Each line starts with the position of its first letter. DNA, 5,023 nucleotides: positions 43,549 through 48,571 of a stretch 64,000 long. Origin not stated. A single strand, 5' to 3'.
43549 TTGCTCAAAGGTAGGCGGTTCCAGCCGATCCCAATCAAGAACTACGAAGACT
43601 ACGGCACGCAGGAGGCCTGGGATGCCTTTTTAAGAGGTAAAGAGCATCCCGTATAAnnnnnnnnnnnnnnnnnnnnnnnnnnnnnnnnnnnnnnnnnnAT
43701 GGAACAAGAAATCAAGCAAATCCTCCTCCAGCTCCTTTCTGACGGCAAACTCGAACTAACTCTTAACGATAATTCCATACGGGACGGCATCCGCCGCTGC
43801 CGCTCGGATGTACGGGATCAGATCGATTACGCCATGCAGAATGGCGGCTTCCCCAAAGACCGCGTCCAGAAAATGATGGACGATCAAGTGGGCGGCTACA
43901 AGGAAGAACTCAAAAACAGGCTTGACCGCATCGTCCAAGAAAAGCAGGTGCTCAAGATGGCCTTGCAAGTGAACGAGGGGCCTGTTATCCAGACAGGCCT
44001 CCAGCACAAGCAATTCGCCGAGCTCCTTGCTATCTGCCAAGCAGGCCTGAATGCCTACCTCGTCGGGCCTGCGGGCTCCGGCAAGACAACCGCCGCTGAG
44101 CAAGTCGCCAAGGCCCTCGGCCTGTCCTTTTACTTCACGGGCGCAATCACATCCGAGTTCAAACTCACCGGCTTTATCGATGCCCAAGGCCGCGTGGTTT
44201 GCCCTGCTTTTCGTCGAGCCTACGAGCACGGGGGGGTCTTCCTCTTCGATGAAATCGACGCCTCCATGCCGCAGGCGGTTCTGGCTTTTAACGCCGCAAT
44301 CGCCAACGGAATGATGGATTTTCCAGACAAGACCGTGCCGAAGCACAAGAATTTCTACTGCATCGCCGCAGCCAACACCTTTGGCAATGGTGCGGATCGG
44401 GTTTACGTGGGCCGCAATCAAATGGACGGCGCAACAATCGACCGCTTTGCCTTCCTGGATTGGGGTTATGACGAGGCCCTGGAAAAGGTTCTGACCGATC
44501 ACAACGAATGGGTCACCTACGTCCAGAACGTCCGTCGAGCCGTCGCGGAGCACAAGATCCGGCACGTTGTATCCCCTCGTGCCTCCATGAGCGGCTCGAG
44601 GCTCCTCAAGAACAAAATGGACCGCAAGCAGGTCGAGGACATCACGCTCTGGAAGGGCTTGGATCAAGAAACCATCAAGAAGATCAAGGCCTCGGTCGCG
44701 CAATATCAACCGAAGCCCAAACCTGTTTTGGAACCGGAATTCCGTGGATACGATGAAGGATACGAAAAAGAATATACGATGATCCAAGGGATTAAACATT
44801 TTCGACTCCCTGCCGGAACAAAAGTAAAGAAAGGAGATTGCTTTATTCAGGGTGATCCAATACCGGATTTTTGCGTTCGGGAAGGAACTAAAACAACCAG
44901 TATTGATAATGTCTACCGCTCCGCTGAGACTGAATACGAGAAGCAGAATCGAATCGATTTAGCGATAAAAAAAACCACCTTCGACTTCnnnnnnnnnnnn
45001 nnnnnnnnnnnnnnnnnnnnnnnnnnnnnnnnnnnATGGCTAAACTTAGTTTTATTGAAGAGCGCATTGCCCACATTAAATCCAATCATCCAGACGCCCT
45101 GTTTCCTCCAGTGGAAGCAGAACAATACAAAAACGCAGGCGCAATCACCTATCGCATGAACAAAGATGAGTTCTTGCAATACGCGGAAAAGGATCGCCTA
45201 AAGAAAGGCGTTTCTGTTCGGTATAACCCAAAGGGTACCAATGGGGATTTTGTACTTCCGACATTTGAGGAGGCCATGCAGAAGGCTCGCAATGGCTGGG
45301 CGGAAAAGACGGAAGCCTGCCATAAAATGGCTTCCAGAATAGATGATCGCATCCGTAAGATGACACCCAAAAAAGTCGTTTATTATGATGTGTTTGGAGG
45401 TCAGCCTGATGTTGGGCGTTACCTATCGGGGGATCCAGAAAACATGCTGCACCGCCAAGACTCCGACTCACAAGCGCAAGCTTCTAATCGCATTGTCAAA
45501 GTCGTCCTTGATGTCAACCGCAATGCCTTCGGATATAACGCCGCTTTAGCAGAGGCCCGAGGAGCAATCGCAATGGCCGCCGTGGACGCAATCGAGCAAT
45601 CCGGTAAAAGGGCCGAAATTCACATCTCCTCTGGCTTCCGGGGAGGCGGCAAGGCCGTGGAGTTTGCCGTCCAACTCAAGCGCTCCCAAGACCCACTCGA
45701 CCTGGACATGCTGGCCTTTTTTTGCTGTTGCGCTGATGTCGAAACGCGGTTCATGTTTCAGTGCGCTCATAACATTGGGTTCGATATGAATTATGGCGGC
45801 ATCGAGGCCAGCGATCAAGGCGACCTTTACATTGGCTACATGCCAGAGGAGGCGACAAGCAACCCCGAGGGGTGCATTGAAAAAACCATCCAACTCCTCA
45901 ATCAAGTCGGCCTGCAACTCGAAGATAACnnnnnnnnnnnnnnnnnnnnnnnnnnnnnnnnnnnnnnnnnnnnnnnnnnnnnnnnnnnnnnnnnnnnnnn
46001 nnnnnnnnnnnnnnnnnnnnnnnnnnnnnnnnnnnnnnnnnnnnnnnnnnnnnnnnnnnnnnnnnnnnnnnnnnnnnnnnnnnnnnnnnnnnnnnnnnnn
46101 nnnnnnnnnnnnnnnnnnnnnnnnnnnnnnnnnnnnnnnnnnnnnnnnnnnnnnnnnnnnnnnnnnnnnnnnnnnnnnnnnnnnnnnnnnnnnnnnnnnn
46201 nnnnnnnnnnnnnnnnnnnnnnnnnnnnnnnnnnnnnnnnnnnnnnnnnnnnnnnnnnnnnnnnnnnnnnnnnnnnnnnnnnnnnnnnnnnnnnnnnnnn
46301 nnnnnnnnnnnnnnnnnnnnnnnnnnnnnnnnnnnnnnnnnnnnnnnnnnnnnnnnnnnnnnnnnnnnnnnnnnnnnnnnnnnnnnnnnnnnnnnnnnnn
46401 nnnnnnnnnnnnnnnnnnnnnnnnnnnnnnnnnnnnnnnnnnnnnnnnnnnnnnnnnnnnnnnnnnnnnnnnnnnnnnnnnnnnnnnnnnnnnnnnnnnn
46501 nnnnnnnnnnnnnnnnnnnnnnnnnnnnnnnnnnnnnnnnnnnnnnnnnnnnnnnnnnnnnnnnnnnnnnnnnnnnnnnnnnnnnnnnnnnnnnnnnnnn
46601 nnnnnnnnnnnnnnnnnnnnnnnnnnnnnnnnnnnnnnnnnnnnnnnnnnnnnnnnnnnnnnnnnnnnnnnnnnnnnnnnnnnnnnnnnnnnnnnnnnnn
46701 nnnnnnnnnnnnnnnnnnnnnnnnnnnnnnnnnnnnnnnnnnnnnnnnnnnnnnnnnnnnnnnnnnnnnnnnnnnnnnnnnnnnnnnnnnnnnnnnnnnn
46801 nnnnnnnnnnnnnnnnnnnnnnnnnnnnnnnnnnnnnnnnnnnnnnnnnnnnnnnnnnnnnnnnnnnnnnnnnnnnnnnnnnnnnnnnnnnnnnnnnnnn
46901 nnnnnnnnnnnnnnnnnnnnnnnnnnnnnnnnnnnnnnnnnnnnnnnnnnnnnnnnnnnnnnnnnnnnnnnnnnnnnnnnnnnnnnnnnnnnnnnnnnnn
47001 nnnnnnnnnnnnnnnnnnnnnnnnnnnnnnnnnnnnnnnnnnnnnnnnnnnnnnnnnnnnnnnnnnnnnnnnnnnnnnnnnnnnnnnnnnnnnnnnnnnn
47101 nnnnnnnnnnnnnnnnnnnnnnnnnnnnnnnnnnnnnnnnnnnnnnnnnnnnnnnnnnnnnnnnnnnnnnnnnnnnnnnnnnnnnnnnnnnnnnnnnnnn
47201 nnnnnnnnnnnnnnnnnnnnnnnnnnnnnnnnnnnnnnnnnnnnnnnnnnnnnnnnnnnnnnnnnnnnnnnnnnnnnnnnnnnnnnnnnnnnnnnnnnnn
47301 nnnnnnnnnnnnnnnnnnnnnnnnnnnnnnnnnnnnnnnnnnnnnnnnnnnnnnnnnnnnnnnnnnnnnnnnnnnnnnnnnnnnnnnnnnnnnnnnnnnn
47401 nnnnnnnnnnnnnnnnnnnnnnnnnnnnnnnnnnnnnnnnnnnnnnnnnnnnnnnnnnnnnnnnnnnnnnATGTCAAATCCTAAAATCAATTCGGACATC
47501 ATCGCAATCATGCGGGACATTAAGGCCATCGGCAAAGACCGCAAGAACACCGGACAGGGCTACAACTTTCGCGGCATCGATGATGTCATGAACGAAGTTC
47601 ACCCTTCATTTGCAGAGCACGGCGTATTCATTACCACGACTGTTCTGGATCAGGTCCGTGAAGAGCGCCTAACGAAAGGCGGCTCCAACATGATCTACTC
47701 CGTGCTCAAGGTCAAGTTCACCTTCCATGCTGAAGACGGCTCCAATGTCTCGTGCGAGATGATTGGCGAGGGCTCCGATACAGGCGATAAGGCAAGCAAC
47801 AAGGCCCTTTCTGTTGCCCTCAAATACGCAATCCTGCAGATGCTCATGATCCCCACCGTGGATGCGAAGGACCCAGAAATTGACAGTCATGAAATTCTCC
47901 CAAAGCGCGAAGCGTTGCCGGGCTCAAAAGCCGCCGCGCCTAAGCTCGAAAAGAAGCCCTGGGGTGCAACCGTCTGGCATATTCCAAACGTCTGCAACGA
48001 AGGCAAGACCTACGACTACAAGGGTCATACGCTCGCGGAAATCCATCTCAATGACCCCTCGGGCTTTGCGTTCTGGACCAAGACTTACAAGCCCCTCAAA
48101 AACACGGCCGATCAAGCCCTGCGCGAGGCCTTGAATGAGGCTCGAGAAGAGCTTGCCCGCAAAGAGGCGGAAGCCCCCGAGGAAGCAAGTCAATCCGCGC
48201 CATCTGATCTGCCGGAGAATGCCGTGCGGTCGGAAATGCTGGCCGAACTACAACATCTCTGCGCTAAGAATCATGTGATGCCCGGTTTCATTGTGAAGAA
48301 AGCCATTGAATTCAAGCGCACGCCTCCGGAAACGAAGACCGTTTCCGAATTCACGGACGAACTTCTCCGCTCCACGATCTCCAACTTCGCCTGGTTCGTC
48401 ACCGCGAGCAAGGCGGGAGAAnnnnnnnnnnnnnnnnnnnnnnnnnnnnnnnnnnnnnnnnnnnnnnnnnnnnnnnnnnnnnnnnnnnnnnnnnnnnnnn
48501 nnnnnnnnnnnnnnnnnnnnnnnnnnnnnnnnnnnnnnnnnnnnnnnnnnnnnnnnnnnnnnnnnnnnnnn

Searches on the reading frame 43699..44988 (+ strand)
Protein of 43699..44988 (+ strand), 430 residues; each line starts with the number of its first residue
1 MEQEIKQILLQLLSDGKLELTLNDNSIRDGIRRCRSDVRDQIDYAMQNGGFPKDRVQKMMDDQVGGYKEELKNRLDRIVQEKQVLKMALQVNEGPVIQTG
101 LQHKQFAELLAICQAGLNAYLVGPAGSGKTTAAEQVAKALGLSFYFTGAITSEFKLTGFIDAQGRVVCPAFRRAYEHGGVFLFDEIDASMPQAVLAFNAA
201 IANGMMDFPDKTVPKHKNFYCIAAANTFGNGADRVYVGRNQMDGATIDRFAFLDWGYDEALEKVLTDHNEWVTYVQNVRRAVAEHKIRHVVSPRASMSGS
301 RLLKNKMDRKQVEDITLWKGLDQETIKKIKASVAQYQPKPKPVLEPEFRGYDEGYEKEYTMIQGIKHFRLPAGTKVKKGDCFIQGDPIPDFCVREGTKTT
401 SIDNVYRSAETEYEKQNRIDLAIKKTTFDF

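Call 21: search_protein_families(library=phrogs, proteins=[window:43699-44988:+], max_evalue=0.001)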
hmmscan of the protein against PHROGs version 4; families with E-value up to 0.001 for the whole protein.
window:43699-44988:+ (430 aa): 7 families
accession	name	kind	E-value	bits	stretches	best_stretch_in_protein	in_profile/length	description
phrog_249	-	moron, auxiliary metabolic gene and host takeover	3.3e-59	202.1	1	57-333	69-367/380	porphyrin biosynthesis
phrog_16448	-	other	1.3e-07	31.3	1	83-297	420-626/680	ATPase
phrog_168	-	DNA, RNA and nucleotide metabolism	5.8e-07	30.5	1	104-226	31-138/314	clamp loader of DNA polymerase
phrog_1297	-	other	5.9e-06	26.5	1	103-305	11-228/356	ATPase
phrog_3757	-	unknown function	1.1e-05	26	1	72-188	80-195/367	-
phrog_10401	-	other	0.00035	20.4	1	120-188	464-529/667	ATPase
phrog_2107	-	other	0.0009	20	0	117-144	4-31/201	thymidylate kinase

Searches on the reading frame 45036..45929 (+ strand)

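Call 21: search_protein_families(library=phrogs, proteins=[window:45036-45929:+], max_evalue=0.001)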
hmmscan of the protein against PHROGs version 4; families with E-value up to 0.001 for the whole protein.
window:45036-45929:+ (298 aa): 1 family
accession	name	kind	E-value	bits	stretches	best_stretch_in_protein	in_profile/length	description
phrog_1909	-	unknown function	5.5e-30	105.6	1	76-246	53-225/287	-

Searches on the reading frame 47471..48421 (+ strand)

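Call 21: search_protein_families(library=phrogs, proteins=[window:47471-48421:+], max_evalue=0.001)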
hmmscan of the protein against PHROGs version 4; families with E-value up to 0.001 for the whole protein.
window:47471-48421:+ (317 aa): 4 families
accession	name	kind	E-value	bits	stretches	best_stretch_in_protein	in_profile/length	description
phrog_155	-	DNA, RNA and nucleotide metabolism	1.1e-30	108.3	1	1-239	63-273/308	Erf-like ssDNA annealing protein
phrog_21649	-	unknown function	3.2e-27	96.7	1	4-134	40-165/351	-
phrog_34331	-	unknown function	1.5e-15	58.5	1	29-130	50-152/239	-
phrog_2324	-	DNA, RNA and nucleotide metabolism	0.00011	22.8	1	3-68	8-67/193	Erf-like ssDNA annealing protein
